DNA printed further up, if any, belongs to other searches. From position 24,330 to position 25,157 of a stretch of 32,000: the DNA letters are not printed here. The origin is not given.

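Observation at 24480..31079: Compact pilus/T2SS-like module with a ~1027-aa delta-60-repeat propeller protein inserted between pseudopilin and platform genes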

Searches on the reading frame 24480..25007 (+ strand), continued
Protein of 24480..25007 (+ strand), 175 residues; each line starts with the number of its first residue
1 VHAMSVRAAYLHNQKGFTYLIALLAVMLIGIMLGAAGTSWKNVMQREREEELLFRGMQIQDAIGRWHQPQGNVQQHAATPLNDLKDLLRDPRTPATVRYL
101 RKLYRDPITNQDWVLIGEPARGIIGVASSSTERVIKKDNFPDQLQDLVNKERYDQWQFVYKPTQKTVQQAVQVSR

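Call 63: fold_search(model_id=the predicted structure, library=pdb)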
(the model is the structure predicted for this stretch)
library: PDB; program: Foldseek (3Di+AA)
matches with E <= 10: 34; with E <= 0.001: 0
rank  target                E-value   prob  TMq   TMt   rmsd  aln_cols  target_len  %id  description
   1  8wmb                  3.4e+00  0.02  0.09  0.08   9.1        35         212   23  Crystal Structure of Drosophila melanogaster D46A Dopamine N-Acetyltransferase in Complex with Acetyl-CoA (released 2024-10-02)
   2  3p1w                  3.8e+00  0.02  0.09  0.04   7.1        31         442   16  Crystal Structure of RAB GDI from Plasmodium Falciparum, PFL2060c (released 2010-12-15)
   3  7f90_A                4.4e+00  0.01  0.10  0.06   8.2        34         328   12  Crystal structure of SARS auxiliary protein in complex with human nuclear protein (released 2022-09-14)
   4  2as9_A                4.7e+00  0.02  0.10  0.09   9.7        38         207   18  Functional and structural characterization of Spl proteases from staphylococcus aureus (released 2005-09-06)
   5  5gii                  5.0e+00  0.02  0.09  0.08   8.4        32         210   25  Crystal Structure of Drosophila melanogaster E47N Dopamine N-Acetyltransferase in Ternary Complex with CoA and Acetyl-ph (released 2017-07-05)
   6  7f60_B                5.3e+00  0.02  0.11  0.06   7.6        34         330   18  Crystal structure of auxiliary protein in complex with human nuclear protein (released 2022-09-14)
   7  5h8v_B                5.3e+00  0.01  0.09  0.03   7.4        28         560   18  Crystal structure of the complex between maize Sulfite Reductase and ferredoxin in the form-1 crystal (released 2016-04-13)
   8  7r8q_A                5.7e+00  0.03  0.09  0.05   6.2        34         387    9  Closed form of SAOUHSC_02373 in complex with ADP, citrate, Mg2+ and Na+ (released 2022-09-14)
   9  3te4                  5.7e+00  0.01  0.09  0.08   9.3        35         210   23  Crystal structure of dopamine N Acetyltransferase in complex with acetyl-COA from Drosophila Melanogaster (released 2012-07-11)
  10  5h92_B                5.7e+00  0.01  0.08  0.03   9.2        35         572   17  Crystal structure of the complex between maize Sulfite Reductase and ferredoxin in the form-3 crystal (released 2016-04-13)
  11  3gir                  6.5e+00  0.03  0.10  0.05   2.7        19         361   21  Crystal structure of glycine cleavage system aminomethyltransferase T from Bartonella henselae (released 2009-03-17)
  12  9gj6_C                6.5e+00  0.02  0.08  0.08   6.4        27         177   15  Human 80S ribosome in complex with NatA in proximal and distal position (released 2026-02-18)
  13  3mmy_C                6.5e+00  0.01  0.12  0.07  13.8        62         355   13  Structural and functional analysis of the interaction between the nucleoporin Nup98 and the mRNA export factor Rae1 (released 2010-06-02)
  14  3mmy_A                6.5e+00  0.01  0.10  0.05   8.3        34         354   12  Structural and functional analysis of the interaction between the nucleoporin Nup98 and the mRNA export factor Rae1 (released 2010-06-02)
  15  5h8y_A                6.9e+00  0.02  0.10  0.03   7.3        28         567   14  Crystal structure of the complex between maize sulfite reductase and ferredoxin in the form-2 crystal (released 2016-04-13)
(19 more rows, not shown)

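Call 85: search_protein_families(library=pfam, proteins=[P0158, P0160, P0163, P0167], max_evalue=0.001)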
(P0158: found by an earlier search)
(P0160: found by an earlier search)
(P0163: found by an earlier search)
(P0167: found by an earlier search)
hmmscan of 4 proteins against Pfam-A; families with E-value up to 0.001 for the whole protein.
P0158 (630 aa): 3 families
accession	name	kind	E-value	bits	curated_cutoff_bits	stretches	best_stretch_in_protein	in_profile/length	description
PF18998.6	Flg_new_2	-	2.2e-07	31.2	23.6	1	487-541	14-70/73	Divergent InlB B-repeat domain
PF05048.19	NosD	-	8.5e-06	25.8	23.6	1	148-208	55-116/212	Periplasmic copper-binding protein (NosD)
PF13229.12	Beta_helix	-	1.3e-05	25.3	25.9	1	149-252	19-114/158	Right handed beta helix region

P0160 (979 aa): 2 families
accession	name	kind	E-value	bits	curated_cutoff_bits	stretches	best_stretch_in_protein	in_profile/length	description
PF13320.12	GH123_cat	-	1.2e-16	61.4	23.1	1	348-568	128-324/324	Glycoside hydrolase 123, catalytic domain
PF18998.6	Flg_new_2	-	5.1e-07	30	23.6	1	838-892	14-70/73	Divergent InlB B-repeat domain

P0163 (378 aa): 0 families

P0167 (683 aa): 0 families

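Call 96: find_encoding_contigs(protein=P0160, flank=10000, max_places=1)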
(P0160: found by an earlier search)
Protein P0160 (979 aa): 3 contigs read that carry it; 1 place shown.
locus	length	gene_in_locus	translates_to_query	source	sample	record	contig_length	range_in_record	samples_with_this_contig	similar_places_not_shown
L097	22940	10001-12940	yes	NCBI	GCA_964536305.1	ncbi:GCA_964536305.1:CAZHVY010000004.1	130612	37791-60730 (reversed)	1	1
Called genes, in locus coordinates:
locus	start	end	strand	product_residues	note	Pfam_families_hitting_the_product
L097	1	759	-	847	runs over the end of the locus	PF00989:PAS, PF08448:PAS_4 (weak), PF13426:PAS_9, PF00989:PAS (weak), PF08447:PAS_3, PF08448:PAS_4 (weak), PF02518:HATPase_c, PF00072:Response_reg, +3 more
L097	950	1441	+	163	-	PF02915:Rubrerythrin, PF13668:Ferritin_2 (faint)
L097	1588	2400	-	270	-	PF02463:SMC_N (faint), PF00005:ABC_tran, PF13555:AAA_29 (weak), PF13304:AAA_21 (faint)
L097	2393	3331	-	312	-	PF02653:BPD_transp_2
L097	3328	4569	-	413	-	PF01740:STAS, PF13466:STAS_2 (weak)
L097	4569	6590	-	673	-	PF04392:ABC_sub_bind, PF13407:Peripla_BP_4 (faint), PF04392:ABC_sub_bind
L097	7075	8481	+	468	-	PF10518:TAT_signal (faint), PF23023:Anti-Pycsar_Apyc1 (weak), PF00753:Lactamase_B (faint), PF12706:Lactamase_B_2 (faint)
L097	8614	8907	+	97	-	-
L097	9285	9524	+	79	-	-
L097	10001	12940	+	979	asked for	PF13320:GH123_cat, PF18998:Flg_new_2 (weak)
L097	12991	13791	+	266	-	-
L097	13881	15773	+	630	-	PF05048:NosD (weak), PF13229:Beta_helix (weak), PF18998:Flg_new_2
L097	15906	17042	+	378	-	-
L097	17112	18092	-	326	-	PF01833:TIG, PF20144:TIG_SUH (faint), PF01833:TIG (weak)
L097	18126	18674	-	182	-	-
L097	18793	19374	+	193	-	-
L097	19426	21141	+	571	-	PF25199:nSTAND_NTPase5 (faint), PF05157:MshEN, PF00437:T2SSE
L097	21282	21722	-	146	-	PF07963:N_methyl (weak)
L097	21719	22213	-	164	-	PF07963:N_methyl (weak)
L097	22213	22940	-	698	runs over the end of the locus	PF07719:TPR_2 (faint), PF03958:Secretin_N, PF00263:Secretin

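Call 99: find_related_loci(query=A1, collection=metagenome_contigs, flank=10000)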
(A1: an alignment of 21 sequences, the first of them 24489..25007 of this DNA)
Query A1 (172 aa) in metagenome_contigs; peptide patterns used: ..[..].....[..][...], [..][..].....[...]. (x = any residue, [..] = any of these).
599 stretches matched a pattern (row limit reached: there are more); 434 encode a relative of the query (tblastn E <= 1e-3); the best 80 are kept; 80 distinct loci.
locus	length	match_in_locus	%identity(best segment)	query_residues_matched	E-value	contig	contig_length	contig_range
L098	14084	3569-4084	98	1-172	3e-113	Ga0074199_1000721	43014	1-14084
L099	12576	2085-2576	98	1-164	8e-108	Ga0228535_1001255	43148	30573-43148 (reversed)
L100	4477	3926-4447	89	1-172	9e-103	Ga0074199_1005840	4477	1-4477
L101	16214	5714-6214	89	1-167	2e-100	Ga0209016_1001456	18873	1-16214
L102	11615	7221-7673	70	10-160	3e-73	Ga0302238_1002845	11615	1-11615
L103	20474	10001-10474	65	1-158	3e-70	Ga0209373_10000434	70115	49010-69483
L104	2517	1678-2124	60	10-160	3e-63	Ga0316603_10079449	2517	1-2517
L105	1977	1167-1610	63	8-157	2e-63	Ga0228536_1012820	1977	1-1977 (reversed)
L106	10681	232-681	58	8-159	4e-59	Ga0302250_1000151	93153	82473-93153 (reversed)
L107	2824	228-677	58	8-159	3e-59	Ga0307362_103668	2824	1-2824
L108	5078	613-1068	58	10-159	5e-59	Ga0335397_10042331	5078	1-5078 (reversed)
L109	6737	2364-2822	58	5-159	7e-59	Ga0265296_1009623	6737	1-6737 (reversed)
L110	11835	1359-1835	56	10-170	4e-58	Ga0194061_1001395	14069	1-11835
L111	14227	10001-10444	57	10-159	4e-57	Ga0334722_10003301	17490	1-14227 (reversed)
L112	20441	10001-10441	58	10-158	4e-57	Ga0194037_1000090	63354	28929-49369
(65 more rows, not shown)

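Call 102: search_protein_families(library=pfam, proteins=[L101:10646-13423:+, L103:19110-20039:+], max_evalue=0.001)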
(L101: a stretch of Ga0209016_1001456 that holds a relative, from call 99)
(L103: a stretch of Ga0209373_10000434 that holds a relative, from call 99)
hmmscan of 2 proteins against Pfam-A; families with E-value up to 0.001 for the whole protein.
L101:10646-13423:+ (925 aa): 2 families
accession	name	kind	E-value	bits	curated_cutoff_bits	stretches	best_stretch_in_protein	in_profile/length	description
PF00314.23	Thaumatin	-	3.3e-26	92.7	27.4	1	116-250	37-151/209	Thaumatin family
PF18998.6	Flg_new_2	-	9e-09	35.6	23.6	1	764-841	1-70/73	Divergent InlB B-repeat domain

L103:19110-20039:+ (309 aa): 1 family
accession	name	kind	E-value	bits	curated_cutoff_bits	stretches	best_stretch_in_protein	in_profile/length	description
PF01833.30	TIG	-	3e-09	37.2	20.9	1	145-205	9-72/84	IPT/TIG domain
